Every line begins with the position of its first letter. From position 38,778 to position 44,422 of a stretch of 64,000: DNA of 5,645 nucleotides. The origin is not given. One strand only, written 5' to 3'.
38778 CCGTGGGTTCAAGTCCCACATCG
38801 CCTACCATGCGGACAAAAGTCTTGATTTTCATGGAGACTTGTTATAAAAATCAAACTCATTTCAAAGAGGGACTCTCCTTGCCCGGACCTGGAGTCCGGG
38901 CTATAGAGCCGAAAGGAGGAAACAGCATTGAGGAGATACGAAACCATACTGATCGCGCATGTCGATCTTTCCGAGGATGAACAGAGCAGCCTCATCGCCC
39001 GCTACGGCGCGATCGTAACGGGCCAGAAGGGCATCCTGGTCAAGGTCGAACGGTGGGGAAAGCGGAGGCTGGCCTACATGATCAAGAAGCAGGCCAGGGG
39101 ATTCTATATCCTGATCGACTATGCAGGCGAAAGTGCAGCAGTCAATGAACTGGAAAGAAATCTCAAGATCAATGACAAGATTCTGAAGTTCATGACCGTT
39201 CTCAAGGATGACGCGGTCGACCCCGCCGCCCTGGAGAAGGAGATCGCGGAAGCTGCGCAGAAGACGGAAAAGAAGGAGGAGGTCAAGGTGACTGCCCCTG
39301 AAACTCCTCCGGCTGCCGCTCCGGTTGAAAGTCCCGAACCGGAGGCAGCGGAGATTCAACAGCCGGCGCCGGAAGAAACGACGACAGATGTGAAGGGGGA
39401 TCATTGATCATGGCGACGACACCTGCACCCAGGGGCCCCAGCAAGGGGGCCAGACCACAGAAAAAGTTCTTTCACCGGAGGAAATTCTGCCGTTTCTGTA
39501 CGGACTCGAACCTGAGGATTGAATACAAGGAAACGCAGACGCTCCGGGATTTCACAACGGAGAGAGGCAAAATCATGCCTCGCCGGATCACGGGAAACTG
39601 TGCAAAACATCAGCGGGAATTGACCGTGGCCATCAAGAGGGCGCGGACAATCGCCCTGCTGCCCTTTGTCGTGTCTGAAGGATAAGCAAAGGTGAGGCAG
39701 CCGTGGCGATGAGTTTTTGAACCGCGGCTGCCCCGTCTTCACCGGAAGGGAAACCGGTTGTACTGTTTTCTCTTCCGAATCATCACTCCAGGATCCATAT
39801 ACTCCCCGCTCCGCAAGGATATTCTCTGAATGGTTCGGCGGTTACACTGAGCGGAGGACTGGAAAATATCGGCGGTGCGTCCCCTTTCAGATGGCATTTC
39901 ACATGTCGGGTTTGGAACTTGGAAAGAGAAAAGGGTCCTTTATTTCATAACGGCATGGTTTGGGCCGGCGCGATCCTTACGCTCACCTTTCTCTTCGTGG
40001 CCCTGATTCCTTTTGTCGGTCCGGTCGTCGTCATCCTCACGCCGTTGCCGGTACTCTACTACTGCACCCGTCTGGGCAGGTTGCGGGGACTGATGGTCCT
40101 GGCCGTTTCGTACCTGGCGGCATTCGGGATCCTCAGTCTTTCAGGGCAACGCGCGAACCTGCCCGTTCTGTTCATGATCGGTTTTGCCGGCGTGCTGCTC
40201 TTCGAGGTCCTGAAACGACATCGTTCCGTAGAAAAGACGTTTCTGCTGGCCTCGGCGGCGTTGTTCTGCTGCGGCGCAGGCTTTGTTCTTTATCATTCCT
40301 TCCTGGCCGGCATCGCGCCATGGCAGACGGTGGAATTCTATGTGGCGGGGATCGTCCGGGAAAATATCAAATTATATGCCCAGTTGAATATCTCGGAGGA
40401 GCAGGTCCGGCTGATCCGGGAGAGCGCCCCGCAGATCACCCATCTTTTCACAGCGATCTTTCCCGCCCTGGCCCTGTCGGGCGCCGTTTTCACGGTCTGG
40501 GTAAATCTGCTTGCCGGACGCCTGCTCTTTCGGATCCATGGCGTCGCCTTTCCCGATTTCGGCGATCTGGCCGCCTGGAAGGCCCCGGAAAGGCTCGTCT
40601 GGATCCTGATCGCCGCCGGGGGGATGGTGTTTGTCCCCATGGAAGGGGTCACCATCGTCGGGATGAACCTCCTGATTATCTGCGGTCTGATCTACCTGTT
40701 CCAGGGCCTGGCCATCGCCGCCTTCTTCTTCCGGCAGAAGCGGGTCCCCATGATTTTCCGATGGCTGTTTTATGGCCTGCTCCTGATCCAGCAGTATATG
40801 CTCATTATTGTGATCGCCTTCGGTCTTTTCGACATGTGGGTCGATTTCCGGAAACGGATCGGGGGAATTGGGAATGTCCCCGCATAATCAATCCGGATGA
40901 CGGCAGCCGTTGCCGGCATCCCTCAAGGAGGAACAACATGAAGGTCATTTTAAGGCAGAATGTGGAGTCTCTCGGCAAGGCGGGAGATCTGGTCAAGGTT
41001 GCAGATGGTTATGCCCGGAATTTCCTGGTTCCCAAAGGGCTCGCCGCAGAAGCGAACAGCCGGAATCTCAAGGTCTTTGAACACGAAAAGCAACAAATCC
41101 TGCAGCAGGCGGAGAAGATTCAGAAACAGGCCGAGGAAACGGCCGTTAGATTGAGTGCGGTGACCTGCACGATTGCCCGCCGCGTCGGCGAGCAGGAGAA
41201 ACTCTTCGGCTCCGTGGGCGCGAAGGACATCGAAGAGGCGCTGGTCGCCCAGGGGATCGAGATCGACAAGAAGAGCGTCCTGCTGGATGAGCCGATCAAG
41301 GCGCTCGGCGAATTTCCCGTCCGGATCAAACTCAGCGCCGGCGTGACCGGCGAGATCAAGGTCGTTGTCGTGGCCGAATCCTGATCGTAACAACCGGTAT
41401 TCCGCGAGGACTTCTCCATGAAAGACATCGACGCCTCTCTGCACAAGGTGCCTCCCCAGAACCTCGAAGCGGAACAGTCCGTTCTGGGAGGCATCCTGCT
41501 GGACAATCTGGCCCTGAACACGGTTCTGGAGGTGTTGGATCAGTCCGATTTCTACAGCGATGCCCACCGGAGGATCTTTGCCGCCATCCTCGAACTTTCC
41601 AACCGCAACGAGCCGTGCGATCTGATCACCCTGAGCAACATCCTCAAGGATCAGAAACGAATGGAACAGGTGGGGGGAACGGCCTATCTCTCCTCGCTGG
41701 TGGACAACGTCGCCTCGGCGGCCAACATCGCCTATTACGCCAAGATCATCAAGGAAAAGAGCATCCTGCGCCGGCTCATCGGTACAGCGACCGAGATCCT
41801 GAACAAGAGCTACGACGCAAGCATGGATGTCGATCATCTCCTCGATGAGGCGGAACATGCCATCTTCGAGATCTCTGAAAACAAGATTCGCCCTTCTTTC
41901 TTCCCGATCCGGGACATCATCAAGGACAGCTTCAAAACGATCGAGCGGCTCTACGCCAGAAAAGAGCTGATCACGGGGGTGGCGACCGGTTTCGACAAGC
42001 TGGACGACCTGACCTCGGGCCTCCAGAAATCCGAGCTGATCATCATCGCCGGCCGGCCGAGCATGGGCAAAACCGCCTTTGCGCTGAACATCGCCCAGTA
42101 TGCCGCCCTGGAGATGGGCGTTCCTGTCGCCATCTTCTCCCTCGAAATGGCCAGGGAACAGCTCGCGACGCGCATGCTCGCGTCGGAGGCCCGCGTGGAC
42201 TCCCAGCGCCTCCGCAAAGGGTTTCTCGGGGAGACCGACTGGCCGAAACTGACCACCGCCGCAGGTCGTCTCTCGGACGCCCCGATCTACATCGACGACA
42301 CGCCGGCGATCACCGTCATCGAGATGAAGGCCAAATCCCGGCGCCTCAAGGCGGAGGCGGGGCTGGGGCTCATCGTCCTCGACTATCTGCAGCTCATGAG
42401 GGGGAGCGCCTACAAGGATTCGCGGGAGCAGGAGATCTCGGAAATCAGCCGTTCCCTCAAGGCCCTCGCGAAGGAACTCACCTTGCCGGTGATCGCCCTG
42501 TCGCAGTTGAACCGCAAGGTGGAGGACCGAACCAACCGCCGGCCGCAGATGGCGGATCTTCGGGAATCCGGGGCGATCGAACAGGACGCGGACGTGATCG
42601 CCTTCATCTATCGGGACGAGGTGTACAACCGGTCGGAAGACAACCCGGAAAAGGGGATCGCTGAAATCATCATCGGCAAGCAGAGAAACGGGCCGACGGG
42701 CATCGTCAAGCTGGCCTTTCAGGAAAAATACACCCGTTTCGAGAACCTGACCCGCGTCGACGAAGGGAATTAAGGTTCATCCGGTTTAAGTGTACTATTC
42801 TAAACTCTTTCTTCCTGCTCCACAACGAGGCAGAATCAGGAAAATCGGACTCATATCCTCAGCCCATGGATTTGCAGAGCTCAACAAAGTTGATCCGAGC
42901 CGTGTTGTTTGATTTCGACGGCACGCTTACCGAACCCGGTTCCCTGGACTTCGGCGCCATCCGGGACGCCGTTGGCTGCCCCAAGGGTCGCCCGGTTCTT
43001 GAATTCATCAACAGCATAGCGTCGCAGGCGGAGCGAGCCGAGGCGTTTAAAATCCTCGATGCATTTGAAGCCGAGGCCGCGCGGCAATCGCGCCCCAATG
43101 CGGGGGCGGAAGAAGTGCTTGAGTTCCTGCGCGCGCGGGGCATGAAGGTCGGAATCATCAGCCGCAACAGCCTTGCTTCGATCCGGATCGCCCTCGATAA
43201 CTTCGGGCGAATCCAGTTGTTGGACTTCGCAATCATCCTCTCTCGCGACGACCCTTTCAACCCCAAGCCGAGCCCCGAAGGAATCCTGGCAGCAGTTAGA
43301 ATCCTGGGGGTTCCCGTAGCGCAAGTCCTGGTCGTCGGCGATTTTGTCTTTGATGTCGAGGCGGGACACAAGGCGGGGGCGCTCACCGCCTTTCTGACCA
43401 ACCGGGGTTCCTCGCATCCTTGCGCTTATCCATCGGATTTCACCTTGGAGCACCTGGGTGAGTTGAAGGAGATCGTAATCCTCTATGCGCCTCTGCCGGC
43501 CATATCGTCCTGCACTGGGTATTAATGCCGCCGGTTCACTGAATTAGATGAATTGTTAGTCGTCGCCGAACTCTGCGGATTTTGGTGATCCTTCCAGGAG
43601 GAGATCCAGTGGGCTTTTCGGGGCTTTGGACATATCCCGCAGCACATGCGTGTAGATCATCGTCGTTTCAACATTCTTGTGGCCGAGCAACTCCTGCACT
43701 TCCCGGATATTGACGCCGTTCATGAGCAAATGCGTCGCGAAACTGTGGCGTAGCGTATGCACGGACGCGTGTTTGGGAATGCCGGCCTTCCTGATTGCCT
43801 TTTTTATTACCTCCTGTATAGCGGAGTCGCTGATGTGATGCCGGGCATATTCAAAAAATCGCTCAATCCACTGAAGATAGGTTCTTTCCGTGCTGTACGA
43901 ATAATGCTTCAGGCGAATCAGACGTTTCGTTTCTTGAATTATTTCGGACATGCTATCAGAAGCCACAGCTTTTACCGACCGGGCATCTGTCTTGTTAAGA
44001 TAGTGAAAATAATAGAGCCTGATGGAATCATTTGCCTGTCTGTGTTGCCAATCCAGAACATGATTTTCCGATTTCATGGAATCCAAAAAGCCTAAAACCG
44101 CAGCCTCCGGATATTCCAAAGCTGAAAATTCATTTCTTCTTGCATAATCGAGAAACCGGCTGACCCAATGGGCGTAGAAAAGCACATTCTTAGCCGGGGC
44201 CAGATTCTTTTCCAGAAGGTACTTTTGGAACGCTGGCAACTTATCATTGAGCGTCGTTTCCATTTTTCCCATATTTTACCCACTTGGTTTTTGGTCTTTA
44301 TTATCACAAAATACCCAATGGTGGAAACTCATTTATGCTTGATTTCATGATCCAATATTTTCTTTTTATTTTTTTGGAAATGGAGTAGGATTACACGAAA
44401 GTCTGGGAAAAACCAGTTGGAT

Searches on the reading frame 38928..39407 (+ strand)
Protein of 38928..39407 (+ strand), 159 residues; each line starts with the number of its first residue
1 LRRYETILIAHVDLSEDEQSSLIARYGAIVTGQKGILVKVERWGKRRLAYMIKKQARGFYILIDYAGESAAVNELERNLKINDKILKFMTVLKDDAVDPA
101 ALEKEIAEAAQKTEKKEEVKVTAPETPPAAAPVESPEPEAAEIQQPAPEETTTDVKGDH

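Call 6: search_protein_families(library=pfam, proteins=[window:38928-39407:+], max_evalue=0.01)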
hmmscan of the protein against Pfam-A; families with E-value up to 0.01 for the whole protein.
window:38928-39407:+ (159 aa): 1 family
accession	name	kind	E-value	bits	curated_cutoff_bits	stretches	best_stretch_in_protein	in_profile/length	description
PF01250.22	Ribosomal_S6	-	4.7e-28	97.6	27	1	3-91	1-89/90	Ribosomal protein S6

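Call 9: find_encoding_contigs(protein=window:38928-39407:+, flank=10000, max_places=10)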
Protein window:38928-39407:+ (159 aa): 24 contigs read that carry it; 9 places shown.
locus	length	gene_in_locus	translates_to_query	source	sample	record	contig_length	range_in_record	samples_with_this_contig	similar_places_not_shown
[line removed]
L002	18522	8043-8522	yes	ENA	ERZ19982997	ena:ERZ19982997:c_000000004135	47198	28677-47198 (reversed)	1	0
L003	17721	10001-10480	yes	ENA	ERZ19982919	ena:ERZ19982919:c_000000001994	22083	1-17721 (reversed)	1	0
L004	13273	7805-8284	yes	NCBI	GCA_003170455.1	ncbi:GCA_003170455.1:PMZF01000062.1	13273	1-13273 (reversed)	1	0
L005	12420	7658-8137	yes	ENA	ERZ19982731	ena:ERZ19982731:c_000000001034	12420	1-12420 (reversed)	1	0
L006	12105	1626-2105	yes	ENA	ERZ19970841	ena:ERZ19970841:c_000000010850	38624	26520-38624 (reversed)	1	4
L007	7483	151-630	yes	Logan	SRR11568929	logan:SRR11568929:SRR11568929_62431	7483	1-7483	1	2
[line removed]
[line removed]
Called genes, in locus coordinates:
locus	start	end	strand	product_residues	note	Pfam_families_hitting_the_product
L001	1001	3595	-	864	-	PF07603:Lcl_C, PF18998:Flg_new_2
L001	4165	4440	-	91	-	-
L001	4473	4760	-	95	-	-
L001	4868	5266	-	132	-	-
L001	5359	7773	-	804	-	PF22763:NrS1-1_pol-like_HBD, PF13148:DUF3987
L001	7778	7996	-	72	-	-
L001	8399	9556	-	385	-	PF00589:Phage_integrase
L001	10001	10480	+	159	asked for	PF01250:Ribosomal_S6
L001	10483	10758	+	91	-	PF01084:Ribosomal_S18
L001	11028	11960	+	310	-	PF09991:DUF2232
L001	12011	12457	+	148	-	PF01281:Ribosomal_L9_N, PF03948:Ribosomal_L9_C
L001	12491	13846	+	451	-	PF00772:DnaB, PF13481:AAA_25, PF03796:DnaB_C, PF06745:ATPase (weak)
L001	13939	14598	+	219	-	PF00702:Hydrolase, PF12710:HAD (weak), PF13419:HAD_2, PF13242:Hydrolase_like (weak)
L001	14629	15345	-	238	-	PF00589:Phage_integrase, PF13495:Phage_int_SAM_4 (weak)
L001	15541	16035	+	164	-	-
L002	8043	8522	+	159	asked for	PF01250:Ribosomal_S6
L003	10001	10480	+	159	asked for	PF01250:Ribosomal_S6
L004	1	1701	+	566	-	?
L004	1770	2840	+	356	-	PF00111:Fer2, PF13510:Fer2_4, PF10588:NADH-G_4Fe-4S_3, PF13237:Fer4_10 (weak), PF22117:Fer4_Nqo3, PF12838:Fer4_7, PF04879:Molybdop_Fe4S4, PF00384:Molybdopterin, +3 more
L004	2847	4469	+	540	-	PF00384:Molybdopterin, PF01568:Molydop_binding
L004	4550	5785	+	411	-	PF07690:MFS_1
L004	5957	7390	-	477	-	PF11741:AMIN (weak), PF01520:Amidase_3, PF01476:LysM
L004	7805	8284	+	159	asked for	PF01250:Ribosomal_S6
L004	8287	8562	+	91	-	PF01084:Ribosomal_S18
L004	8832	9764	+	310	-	PF09991:DUF2232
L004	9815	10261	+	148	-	PF01281:Ribosomal_L9_N, PF03948:Ribosomal_L9_C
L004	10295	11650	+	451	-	PF00772:DnaB, PF13481:AAA_25, PF03796:DnaB_C, PF06745:ATPase (weak)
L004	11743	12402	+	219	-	PF00702:Hydrolase, PF12710:HAD (weak), PF13419:HAD_2, PF13242:Hydrolase_like (weak)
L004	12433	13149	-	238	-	PF00589:Phage_integrase, PF13495:Phage_int_SAM_4 (weak)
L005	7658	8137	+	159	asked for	PF01250:Ribosomal_S6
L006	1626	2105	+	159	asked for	PF01250:Ribosomal_S6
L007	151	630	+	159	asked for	PF01250:Ribosomal_S6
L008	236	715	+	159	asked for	PF01250:Ribosomal_S6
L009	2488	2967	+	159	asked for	PF01250:Ribosomal_S6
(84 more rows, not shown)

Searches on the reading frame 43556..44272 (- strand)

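Call 91: search_protein_families(library=pfam, proteins=[window:43556-44272:-], max_evalue=0.01)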
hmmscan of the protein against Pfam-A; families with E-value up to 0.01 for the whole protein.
window:43556-44272:- (238 aa): 2 families
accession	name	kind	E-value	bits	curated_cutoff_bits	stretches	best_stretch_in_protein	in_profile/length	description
PF00589.27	Phage_integrase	-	8.8e-22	78.1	27.1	1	122-211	86-169/172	Phage integrase family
PF13495.12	Phage_int_SAM_4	-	6.2e-10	39.8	27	1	112-155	2-46/85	Phage integrase, N-terminal SAM-like domain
